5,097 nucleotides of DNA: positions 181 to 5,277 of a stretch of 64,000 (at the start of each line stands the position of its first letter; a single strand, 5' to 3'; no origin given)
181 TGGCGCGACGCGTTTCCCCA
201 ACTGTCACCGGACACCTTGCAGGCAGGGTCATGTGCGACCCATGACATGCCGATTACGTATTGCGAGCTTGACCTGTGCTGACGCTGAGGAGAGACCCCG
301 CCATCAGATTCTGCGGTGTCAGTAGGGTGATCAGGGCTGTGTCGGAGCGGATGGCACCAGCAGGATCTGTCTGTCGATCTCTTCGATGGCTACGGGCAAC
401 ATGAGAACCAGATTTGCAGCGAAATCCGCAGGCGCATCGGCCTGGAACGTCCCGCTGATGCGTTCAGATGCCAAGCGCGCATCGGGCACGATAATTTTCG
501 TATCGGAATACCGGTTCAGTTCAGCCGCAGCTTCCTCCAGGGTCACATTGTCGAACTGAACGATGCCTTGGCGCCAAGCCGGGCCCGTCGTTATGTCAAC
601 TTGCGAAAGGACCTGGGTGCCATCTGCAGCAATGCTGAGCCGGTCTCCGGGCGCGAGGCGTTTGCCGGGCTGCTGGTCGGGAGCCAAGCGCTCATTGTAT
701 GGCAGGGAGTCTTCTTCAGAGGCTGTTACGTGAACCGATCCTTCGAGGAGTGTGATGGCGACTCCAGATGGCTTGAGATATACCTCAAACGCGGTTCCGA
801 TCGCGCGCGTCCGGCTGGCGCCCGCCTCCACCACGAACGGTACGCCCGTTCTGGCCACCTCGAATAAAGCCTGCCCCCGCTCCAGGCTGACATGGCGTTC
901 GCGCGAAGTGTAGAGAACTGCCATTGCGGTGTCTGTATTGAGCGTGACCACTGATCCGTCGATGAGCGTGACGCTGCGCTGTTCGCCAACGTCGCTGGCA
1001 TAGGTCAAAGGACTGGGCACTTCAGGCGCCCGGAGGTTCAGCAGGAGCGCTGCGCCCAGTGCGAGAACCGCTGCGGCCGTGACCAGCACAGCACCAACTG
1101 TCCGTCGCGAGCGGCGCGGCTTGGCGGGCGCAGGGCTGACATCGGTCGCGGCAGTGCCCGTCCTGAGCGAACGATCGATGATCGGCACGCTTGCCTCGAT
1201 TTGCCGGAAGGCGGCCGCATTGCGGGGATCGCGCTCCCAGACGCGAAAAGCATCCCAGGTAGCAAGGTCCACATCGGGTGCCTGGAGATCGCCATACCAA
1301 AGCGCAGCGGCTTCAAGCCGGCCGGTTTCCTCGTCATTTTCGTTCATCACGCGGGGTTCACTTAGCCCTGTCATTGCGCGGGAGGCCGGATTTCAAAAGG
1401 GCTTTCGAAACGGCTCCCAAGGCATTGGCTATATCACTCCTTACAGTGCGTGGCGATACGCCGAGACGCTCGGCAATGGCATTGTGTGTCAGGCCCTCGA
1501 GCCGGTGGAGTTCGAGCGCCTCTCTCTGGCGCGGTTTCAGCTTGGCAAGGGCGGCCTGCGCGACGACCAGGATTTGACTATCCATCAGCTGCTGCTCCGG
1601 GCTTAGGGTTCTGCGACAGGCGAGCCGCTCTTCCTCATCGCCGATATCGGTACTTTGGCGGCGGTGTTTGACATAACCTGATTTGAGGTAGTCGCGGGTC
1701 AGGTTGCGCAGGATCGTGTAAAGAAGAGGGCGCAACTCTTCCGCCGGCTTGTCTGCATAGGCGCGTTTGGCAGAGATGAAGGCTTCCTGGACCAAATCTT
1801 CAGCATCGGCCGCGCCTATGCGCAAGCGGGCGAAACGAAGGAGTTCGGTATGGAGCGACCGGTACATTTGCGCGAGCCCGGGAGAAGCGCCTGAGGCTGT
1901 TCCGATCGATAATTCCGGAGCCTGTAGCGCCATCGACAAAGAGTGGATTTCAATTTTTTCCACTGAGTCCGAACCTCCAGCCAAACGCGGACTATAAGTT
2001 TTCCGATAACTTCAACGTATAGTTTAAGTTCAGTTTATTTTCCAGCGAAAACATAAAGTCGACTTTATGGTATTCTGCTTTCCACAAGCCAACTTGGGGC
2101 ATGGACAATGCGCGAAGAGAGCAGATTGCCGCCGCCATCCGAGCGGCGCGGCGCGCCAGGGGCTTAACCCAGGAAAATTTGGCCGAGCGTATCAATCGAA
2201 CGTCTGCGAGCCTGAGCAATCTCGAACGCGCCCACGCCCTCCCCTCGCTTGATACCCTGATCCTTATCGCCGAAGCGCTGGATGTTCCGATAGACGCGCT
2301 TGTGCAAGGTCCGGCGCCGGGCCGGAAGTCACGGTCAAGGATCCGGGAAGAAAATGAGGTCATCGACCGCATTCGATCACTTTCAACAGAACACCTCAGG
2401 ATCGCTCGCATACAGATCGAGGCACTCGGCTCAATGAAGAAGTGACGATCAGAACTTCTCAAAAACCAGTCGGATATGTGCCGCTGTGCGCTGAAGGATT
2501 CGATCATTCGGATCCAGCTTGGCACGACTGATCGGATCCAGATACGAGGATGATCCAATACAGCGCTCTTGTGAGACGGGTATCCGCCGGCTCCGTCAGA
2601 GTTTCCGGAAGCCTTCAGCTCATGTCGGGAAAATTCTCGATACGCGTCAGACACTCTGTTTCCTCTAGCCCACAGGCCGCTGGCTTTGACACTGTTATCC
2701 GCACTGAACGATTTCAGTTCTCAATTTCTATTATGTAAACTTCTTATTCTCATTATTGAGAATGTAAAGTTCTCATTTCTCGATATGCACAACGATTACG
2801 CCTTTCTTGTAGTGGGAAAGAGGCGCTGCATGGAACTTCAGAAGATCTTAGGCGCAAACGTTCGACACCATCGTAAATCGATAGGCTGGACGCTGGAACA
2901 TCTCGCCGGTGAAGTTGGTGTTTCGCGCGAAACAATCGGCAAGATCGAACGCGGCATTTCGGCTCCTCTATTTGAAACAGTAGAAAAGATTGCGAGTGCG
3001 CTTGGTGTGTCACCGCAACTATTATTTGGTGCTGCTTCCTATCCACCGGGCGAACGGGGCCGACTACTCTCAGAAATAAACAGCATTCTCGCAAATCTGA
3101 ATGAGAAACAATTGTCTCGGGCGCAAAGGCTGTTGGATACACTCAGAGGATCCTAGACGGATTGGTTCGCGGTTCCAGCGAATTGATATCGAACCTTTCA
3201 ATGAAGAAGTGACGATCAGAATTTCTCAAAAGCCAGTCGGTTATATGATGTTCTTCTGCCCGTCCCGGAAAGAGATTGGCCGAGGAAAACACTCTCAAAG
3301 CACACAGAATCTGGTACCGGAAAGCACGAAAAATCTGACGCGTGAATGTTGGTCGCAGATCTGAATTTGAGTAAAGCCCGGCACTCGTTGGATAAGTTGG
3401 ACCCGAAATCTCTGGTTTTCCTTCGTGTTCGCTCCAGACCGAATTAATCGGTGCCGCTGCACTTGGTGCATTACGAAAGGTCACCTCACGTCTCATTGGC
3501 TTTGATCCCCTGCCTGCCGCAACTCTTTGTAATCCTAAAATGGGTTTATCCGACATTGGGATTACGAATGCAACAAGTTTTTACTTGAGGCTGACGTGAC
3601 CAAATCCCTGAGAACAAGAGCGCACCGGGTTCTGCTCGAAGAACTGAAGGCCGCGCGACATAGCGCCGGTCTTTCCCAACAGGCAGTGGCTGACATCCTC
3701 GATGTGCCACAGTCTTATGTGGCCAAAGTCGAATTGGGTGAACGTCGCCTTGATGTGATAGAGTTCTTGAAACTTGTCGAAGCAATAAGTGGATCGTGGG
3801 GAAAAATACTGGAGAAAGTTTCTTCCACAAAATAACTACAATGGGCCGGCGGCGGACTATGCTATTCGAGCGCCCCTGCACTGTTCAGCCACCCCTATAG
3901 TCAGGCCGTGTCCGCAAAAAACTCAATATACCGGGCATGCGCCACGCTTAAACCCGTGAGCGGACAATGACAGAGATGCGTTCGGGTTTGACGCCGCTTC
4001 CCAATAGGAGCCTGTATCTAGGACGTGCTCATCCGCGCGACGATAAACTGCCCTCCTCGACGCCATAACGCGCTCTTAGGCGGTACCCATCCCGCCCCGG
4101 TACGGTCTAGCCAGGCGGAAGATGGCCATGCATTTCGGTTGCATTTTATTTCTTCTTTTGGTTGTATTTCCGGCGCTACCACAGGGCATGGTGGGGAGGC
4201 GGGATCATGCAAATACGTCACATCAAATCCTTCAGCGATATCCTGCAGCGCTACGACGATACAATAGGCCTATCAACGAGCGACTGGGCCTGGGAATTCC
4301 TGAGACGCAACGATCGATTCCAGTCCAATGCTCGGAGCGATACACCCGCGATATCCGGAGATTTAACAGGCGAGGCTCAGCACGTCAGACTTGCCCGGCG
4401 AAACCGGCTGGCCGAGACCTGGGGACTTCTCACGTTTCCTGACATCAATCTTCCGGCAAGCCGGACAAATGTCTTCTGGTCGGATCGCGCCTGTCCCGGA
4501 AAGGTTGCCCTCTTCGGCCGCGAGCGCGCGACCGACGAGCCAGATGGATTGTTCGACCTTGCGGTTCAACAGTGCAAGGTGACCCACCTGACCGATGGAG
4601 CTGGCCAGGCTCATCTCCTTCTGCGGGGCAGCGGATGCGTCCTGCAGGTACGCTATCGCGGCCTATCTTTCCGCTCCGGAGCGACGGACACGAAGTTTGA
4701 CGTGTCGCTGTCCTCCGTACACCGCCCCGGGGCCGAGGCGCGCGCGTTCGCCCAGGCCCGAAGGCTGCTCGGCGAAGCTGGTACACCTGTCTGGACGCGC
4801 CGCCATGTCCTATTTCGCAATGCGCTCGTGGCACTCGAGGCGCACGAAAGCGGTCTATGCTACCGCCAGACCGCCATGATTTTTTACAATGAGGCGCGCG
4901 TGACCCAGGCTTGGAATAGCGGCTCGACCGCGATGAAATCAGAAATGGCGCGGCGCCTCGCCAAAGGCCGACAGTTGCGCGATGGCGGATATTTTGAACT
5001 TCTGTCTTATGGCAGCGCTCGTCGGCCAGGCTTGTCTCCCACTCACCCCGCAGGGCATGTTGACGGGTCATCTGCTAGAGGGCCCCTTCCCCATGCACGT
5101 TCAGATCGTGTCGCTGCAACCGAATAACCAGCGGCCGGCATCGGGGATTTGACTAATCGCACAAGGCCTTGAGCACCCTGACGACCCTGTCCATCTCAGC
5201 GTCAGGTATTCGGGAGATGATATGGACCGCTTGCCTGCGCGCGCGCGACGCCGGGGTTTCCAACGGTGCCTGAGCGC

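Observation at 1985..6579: Candidate new ICE transfer-control circuit: XRE/operator array feeding a frameshift-free FseA, with no visible antiactivator or quorum-sensing genes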

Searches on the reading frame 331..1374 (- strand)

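Call 3: search_protein_families(library=pfam, proteins=[window:331-1374:-], max_evalue=0.01)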
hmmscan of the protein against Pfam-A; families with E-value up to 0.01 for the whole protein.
window:331-1374:- (347 aa): 3 families
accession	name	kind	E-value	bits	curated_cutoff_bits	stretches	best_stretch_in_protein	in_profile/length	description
PF04773.18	FecR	-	1.6e-17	64.2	24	1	125-214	3-96/97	FecR protein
PF16220.10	DUF4880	-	5.8e-06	26.5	25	1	21-61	1-42/43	Domain of unknown function (DUF4880)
PF16344.10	FecR_C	-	1.9e-05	25.1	24.4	1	273-313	3-43/70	FecR, C-terminal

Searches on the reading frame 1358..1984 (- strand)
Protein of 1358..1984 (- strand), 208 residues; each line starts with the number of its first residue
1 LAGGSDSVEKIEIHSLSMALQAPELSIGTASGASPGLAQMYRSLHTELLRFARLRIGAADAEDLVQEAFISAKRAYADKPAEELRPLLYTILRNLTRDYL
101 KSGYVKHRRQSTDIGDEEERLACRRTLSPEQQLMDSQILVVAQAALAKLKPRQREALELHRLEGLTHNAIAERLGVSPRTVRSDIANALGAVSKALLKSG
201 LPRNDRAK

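Call 3: search_protein_families(library=pfam, proteins=[window:1358-1984:-], max_evalue=0.01)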
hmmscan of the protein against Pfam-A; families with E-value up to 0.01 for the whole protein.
window:1358-1984:- (208 aa): 12 families
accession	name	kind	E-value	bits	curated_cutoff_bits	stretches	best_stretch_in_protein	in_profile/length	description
PF08281.18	Sigma70_r4_2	-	2.5e-16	59.5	25.7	1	143-189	5-51/54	Sigma-70, region 4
PF04545.22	Sigma70_r4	-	2.3e-11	43.4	24.1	1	145-191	1-47/50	Sigma-70, region 4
PF04542.20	Sigma70_r2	-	1.2e-09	38.2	24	1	40-102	1-67/71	Sigma-70 region 2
PF07638.17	Sigma70_ECF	-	5.6e-09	36.6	21.1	1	34-186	16-173/185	ECF sigma factor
PF08279.18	HTH_11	-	3.6e-05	24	25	1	157-186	6-37/55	HTH domain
PF13384.12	HTH_23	-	4.3e-05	23.6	24.6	1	155-182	9-35/50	Homeodomain-like domain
PF22233.2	PhyR_sigma-like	-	7.7e-05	22.9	27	1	146-189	1-44/50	Response regulator PhyR, sigma-like domain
PF00196.25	GerE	-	0.00014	21.8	23.5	1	149-188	3-41/57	Bacterial regulatory proteins, luxR family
PF13936.12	HTH_38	-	0.0015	18.6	27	1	149-181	5-37/44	Helix-turn-helix domain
PF08220.18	HTH_DeoR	-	0.0031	17.7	21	1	163-187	13-37/57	DeoR-like helix-turn-helix domain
PF13551.12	HTH_29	-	0.0038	17.7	28.1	1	159-182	6-30/64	Winged helix-turn helix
PF13412.12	HTH_24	-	0.0096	15.9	21.9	0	164-182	17-35/48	Winged helix-turn-helix DNA-binding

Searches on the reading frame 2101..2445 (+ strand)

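Call 3: search_protein_families(library=pfam, proteins=[window:2101-2445:+], max_evalue=0.01)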
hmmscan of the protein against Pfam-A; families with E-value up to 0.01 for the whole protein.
window:2101-2445:+ (114 aa): 6 families
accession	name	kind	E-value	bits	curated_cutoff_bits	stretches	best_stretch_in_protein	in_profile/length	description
PF01381.28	HTH_3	-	3.1e-14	53.2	23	1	13-67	1-55/55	Helix-turn-helix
PF13560.12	HTH_31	-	8.8e-11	42.4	27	1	8-65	1-59/64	Helix-turn-helix domain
PF12844.13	HTH_19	-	2e-08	34.5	30.2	1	12-71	3-62/64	Helix-turn-helix domain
PF13744.12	HTH_37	-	1.1e-05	25.6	27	1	6-64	16-75/80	Helix-turn-helix domain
PF07022.19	Phage_CI_repr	-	0.0001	23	22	1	15-71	5-61/65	Bacteriophage CI repressor helix-turn-helix domain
PF13443.12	HTH_26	-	0.00052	20.7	22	1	17-65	6-55/63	Cro/C1-type HTH DNA-binding domain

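Call 55: search_protein_families(library=ncbifam, proteins=[window:2101-2445:+], max_evalue=0.01)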
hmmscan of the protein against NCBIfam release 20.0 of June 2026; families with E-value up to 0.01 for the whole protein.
window:2101-2445:+ (114 aa): 14 families
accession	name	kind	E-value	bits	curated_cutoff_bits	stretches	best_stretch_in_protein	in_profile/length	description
NF041951.1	phage_RstR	subfamily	8.7e-12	45.3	80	1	9-109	3-99/108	RstR family transcriptional repressor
TIGR03070.1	couple_hipB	subfamily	5.5e-09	35.8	71.65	1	7-61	1-55/58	type II toxin-antitoxin system Y4mF family antitoxin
NF047948.1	male_kill_WMK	equivalog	5.1e-08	32.7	300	1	6-92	160-240/300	WO male-killing family protein Wmk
NF010465.0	PRK13890.1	equivalog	2.4e-07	30.9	96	1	19-70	16-67/121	conjugal transfer protein TrbA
TIGR00270.2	TIGR00270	equivalog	1.8e-06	27.8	110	1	7-64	74-131/159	multiprotein bridging factor aMBF1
NF007271.0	PRK09726.1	equivalog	2.7e-06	27.3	79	1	7-64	11-68/88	type II toxin-antitoxin system antitoxin HipB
NF006015.0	PRK08154.1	subfamily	4.6e-06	26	204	1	7-102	29-118/314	anaerobic benzoate catabolism transcriptional regulator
NF041677.1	trans_regClgR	equivalog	4.9e-05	23.4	170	1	5-72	5-72/113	transcriptional regulator ClgR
NF007257.0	PRK09706.1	subfamily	0.00035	20.4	101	1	7-62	4-59/135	transcriptional repressor DicA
TIGR03830.1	CxxCG_CxxCG_HTH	subfamily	0.00045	20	61.8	1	5-57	62-114/127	type II TA system antitoxin MqsA family protein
TIGR02612.1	mob_myst_A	hypoth_equivalog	0.00087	19.2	122.6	1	13-62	30-81/150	mobile mystery protein A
NF046032.1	TransRegSlrRBacil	equivalog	0.0018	18.3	250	1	9-68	2-62/149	HTH-type transcriptional regulator SlrR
NF007408.0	PRK09943.1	equivalog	0.0064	16.1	211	1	12-81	11-80/185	HTH-type transcriptional regulator PuuR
NF003162.0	PRK04140.1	equivalog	0.0076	15.3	263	1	12-102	130-225/317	transcriptional regulator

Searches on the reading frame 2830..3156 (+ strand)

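Call 3: search_protein_families(library=pfam, proteins=[window:2830-3156:+], max_evalue=0.01)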
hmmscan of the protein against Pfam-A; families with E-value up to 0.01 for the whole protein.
window:2830-3156:+ (108 aa): 8 families
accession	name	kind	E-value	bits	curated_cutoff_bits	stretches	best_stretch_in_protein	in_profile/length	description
PF01381.28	HTH_3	-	2.6e-15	56.6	23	1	14-65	4-55/55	Helix-turn-helix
PF13560.12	HTH_31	-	4.3e-12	46.6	27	1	7-64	2-60/64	Helix-turn-helix domain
PF12844.13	HTH_19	-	1.4e-08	34.9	30.2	1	8-66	1-59/64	Helix-turn-helix domain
PF13443.12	HTH_26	-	9.6e-05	23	22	1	19-63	10-55/63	Cro/C1-type HTH DNA-binding domain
PF21716.3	dnstrm_HI1420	-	0.00051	20.3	27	1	15-63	41-87/90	Probable addiction module antidote protein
PF13384.12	HTH_23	-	0.0013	18.9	24.6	0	12-38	12-36/50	Homeodomain-like domain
PF13413.12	HTH_25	-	0.0035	17.6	24.6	0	12-63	3-60/62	Helix-turn-helix domain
PF04545.22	Sigma70_r4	-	0.0057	16.6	24.1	0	19-41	20-42/50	Sigma-70, region 4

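Call 55: search_protein_families(library=ncbifam, proteins=[window:2830-3156:+], max_evalue=0.01)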
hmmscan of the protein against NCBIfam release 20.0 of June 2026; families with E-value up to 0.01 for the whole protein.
window:2830-3156:+ (108 aa): 13 families
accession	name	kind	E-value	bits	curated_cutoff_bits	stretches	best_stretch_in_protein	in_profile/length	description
TIGR03070.1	couple_hipB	subfamily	6e-12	45.3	71.65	1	6-60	2-56/58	type II toxin-antitoxin system Y4mF family antitoxin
NF041951.1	phage_RstR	subfamily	4.9e-10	39.6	80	1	8-104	4-98/108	RstR family transcriptional repressor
NF046032.1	TransRegSlrRBacil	equivalog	2.2e-07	31.1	250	1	7-68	2-64/149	HTH-type transcriptional regulator SlrR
NF007257.0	PRK09706.1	subfamily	2.2e-07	30.8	101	1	4-78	3-78/135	transcriptional repressor DicA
NF006015.0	PRK08154.1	subfamily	4.5e-07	29.3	204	1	4-104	28-124/314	anaerobic benzoate catabolism transcriptional regulator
TIGR00270.2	TIGR00270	equivalog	1.2e-06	28.5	110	1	9-61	78-130/159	multiprotein bridging factor aMBF1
NF003162.0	PRK04140.1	equivalog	4.2e-06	26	263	1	5-59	125-179/317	transcriptional regulator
NF047948.1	male_kill_WMK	equivalog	4.6e-05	23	300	1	7-66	163-222/300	WO male-killing family protein Wmk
TIGR02684.1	dnstrm_HI1420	hypoth_equivalog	0.00014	22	53.7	1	22-61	46-85/89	addiction module antidote protein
NF007271.0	PRK09726.1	equivalog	0.0036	17.3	79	1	11-64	17-70/88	type II toxin-antitoxin system antitoxin HipB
NF041677.1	trans_regClgR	equivalog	0.0045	17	170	1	3-61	5-63/113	transcriptional regulator ClgR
TIGR02612.1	mob_myst_A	hypoth_equivalog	0.0051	16.7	122.6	1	11-58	30-79/150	mobile mystery protein A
NF052239.1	antitox_spr1629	equivalog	0.0061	15.7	335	0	7-65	3-61/377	spr1629 family repressor/antitoxin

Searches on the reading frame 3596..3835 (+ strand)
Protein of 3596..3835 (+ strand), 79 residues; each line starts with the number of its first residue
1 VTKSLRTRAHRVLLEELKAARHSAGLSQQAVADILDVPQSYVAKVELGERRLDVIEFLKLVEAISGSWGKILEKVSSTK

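Call 3: search_protein_families(library=pfam, proteins=[window:3596-3835:+], max_evalue=0.01)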
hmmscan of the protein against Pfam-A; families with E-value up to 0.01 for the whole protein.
window:3596-3835:+ (79 aa): 4 families
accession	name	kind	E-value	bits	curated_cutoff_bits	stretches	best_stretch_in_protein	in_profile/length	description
PF01381.28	HTH_3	-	1.4e-09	38.3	23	1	17-64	1-48/55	Helix-turn-helix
PF13560.12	HTH_31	-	1.4e-07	32.1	27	1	15-54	4-44/64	Helix-turn-helix domain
PF13413.12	HTH_25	-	0.001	19.3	24.6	1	17-47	2-32/62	Helix-turn-helix domain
PF13384.12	HTH_23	-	0.0016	18.6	24.6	1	15-44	6-36/50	Homeodomain-like domain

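Call 55: search_protein_families(library=ncbifam, proteins=[window:3596-3835:+], max_evalue=0.01)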
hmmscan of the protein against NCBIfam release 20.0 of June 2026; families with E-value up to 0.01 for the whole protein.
window:3596-3835:+ (79 aa): 8 families
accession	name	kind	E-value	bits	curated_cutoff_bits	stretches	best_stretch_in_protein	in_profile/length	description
TIGR03070.1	couple_hipB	subfamily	1.4e-07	31.3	71.65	1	16-63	6-53/58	type II toxin-antitoxin system Y4mF family antitoxin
NF041951.1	phage_RstR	subfamily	0.00042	20.6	80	1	15-62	5-52/108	RstR family transcriptional repressor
NF006015.0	PRK08154.1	subfamily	0.00057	19.1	204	1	13-76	31-94/314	anaerobic benzoate catabolism transcriptional regulator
NF038139.1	Reg_Aceta_RamB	equivalog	0.00097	17.9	700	1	17-63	7-53/465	acetate metabolism transcriptional regulator RamB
TIGR03830.1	CxxCG_CxxCG_HTH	subfamily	0.0011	18.7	61.8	1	4-50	56-103/127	type II TA system antitoxin MqsA family protein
NF046032.1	TransRegSlrRBacil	equivalog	0.0025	17.9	250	1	20-62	9-51/149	HTH-type transcriptional regulator SlrR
NF040522.1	VC1465_fam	subfamily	0.0055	16.8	70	1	18-64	2-47/111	VC1465 family Xer recombination activation factor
NF058600.1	TransRegSco1979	equivalog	0.0068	15.5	350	1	10-62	6-58/280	Sco1979 family transcriptional regulator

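Call 76: search_solved_structures(query=window:3596-3835:+, max_evalue=0.01)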
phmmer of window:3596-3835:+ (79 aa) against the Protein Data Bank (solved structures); distinct sequences matched with E-value up to 0.01: 6.
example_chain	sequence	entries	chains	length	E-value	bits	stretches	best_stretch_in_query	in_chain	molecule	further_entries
3eus_A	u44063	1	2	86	1.2e-15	60.3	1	1-66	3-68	DNA-binding protein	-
3f6w_A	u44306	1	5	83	1.2e-10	44.5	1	2-74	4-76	XRE-family like protein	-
2ef8_A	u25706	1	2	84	2.4e-07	34.1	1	7-69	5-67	Putative transcription factor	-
1y7y_A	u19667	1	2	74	9.1e-05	25.9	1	16-64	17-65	C.AhdI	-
2b5a_A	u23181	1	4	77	0.00012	25.6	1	15-65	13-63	C.BclI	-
8tac_A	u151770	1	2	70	0.0029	21.2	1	11-66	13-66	DBP48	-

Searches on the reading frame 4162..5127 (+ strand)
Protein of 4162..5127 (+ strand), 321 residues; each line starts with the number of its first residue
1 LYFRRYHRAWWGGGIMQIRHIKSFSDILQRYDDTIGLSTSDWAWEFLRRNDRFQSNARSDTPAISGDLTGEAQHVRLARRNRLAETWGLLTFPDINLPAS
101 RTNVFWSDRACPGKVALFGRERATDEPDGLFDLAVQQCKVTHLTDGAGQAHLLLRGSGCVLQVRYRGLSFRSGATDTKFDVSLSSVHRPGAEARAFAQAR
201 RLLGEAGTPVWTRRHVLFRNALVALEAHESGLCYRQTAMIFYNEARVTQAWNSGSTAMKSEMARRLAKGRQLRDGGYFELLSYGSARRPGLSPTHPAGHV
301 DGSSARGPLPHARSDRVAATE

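Call 3: search_protein_families(library=pfam, proteins=[window:4162-5127:+], max_evalue=0.01)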
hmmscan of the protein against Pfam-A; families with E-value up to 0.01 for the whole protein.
window:4162-5127:+ (321 aa): 2 families
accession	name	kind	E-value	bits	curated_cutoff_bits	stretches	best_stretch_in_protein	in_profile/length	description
PF10074.15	RovC_DNA-bd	-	1.8e-08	35.4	26.4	1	210-281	36-106/107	T6SS, Transcription factor, DNA binding domain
PF20109.4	Trans_reg_dom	-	2.1e-08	34.8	23.8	1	30-89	7-57/60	Proteobacterial transcriptional regulator-like domain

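Call 26: find_related_loci(query=window:4207-5127:+, collection=genome_contigs, flank=8000)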
Query window:4207-5127:+ (306 aa) in genome_contigs; peptide patterns used: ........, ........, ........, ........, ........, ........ (x = any residue, [..] = any of these).
122 stretches matched a pattern; 2 encode a relative of the query (tblastn E <= 1e-3); 2 distinct loci.
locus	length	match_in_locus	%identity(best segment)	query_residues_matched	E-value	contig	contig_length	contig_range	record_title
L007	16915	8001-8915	90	1-305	0e+0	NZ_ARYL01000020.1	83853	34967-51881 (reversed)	Hyphomonas oceanitis SCH89 contig20, whole genome shotgun sequence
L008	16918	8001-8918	82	1-306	3e-139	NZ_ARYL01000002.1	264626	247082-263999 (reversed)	Hyphomonas oceanitis SCH89 contig2, whole genome shotgun sequence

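Call 33: search_protein_families(library=pfam, proteins=[L007:9912-10190:+, L007:10274-10858:+, L007:10460-11773:-, L007:11222-12121:+, L007:12199-12528:+, L007:12624-13925:+, L007:14081-16915:+, L007:6558-7346:-], max_evalue=0.01)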
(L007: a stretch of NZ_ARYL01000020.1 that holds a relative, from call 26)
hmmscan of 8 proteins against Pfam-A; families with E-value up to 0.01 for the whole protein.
L007:9912-10190:+ (92 aa): 0 families

L007:10274-10858:+ (194 aa): 0 families

L007:10460-11773:- (437 aa): 2 families
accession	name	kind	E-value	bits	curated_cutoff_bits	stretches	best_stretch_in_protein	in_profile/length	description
PF07804.18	HipA_C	-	1.8e-50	172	30.5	1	155-399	1-209/213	HipA-like C-terminal domain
PF13657.11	Couple_hipA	-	6.9e-26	91.1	22.5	1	10-109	1-98/99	HipA N-terminal domain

L007:11222-12121:+ (299 aa): 0 families

L007:12199-12528:+ (109 aa): 1 family
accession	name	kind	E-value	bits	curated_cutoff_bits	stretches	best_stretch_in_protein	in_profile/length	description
PF04982.19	TM_HPP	-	2.9e-06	27.4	27.2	1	11-60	108-157/157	HPP, transmembrane region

L007:12624-13925:+ (433 aa): 1 family
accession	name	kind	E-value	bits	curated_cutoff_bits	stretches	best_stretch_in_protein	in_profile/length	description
PF07690.21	MFS_1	-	2.9e-14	53.2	33.4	1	57-381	13-338/347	Major Facilitator Superfamily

L007:14081-16915:+ (945 aa): 9 families
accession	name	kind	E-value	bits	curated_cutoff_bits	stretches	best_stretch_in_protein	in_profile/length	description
PF00593.30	TonB_dep_Rec_b-barrel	-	3.7e-31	109.9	27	1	516-930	20-404/436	TonB dependent receptor-like, beta-barrel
PF14905.12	OMP_b-brl_3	-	1.6e-18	67.5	27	1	623-923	68-333/408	Outer membrane protein beta-barrel family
PF13715.12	CarbopepD_reg_2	-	3.5e-16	59.4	32.2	1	81-167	1-88/88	CarboxypepD_reg-like domain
PF13620.12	CarboxypepD_reg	-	2.3e-14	53.9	32.3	1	80-156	1-81/82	Carboxypeptidase regulatory-like domain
PF07715.20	Plug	-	7.9e-13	49.3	23.9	1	188-287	9-106/107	TonB-dependent Receptor Plug Domain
PF09430.16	EMC7_beta-sandw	-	5.8e-06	26.9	26.6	1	95-150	8-67/122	ER membrane protein complex subunit 7, beta-sandwich domain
PF17802.7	SpaA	-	5.1e-05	23.8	23.1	1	81-129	3-57/91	Prealbumin-like fold domain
PF14686.12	fn3_3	-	0.0018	18.5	24.4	1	108-144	30-67/75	Polysaccharide lyase family 4, domain II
PF07495.19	Y_Y_Y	-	0.0079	16.5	26.6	0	110-133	24-47/65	Y_Y_Y domain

L007:6558-7346:- (262 aa): 0 families

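Call 42: search_protein_families(library=pfam, proteins=[L008:252-3533:-, L008:531-3479:+, L008:3530-5041:-, L008:3776-5251:+, L008:5437-5979:+, L008:5678-6397:-, L008:6657-7163:-, L008:7646-7915:+, L008:4974-5621:-, L008:5942-6529:+], max_evalue=0.01)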
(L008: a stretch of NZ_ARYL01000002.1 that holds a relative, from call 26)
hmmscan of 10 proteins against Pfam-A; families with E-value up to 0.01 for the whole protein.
L008:252-3533:- (1093 aa): 5 families
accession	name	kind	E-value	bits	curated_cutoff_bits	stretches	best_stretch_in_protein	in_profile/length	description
PF07733.18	DNA_pol3_alpha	-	1.1e-82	278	23.9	1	270-524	2-260/260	Bacterial DNA polymerase III alpha NTPase domain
PF17657.6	DNA_pol3_finger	-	1.8e-57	193.8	22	1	527-693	1-166/166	Bacterial DNA polymerase III alpha subunit finger domain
PF14579.12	HHH_6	-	4.3e-12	46.5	25.6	1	766-854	1-89/90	Helix-hairpin-helix motif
PF01336.31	tRNA_anti-codon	-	4.2e-10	39.9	27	1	935-1009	1-74/75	OB-fold nucleic acid binding domain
PF02811.25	PHP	-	2.2e-09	38.3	26.4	1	10-96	6-96/164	PHP domain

L008:531-3479:+ (982 aa): 0 families

L008:3530-5041:- (503 aa): 3 families
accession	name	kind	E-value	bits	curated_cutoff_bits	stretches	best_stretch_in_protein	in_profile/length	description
PF00817.25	IMS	-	8.8e-13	48.8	23.2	1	38-157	23-144/148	impB/mucB/samB family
PF20114.4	DUF6504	-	0.00013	22.6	24.2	1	425-480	17-75/103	Domain of unknown function (DUF6504)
PF11799.13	IMS_C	-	0.0076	17.1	20.7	0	251-329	7-85/109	impB/mucB/samB family C-terminal domain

L008:3776-5251:+ (491 aa): 0 families

L008:5437-5979:+ (180 aa): 0 families

L008:5678-6397:- (239 aa): 1 family
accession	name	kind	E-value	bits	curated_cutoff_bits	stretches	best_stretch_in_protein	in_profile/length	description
PF02586.19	SRAP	-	6.1e-21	75.4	27.1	1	1-211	1-200/214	SOS response associated peptidase (SRAP)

L008:6657-7163:- (168 aa): 1 family
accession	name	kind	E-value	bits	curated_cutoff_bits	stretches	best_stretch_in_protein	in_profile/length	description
PF00565.23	SNase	-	1.8e-11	44.9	21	1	56-154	1-106/107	Staphylococcal nuclease homologue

L008:7646-7915:+ (89 aa): 0 families

L008:4974-5621:- (215 aa): 0 families

L008:5942-6529:+ (195 aa): 0 families

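Call 55: search_protein_families(library=ncbifam, proteins=[window:4207-5127:+], max_evalue=0.01)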
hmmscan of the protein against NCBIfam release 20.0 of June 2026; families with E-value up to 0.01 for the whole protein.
window:4207-5127:+ (306 aa): 0 families

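Call 78: search_solved_structures(query=window:4207-5127:+, max_evalue=0.01)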
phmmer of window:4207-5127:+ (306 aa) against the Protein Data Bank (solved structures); distinct sequences matched with E-value up to 0.01: 1.
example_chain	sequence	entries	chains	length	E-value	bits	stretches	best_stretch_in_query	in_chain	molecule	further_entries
6xz5_A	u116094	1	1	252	0.0064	19.1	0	25-95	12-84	Uncharacterized protein,RovC,Uncharacterized protein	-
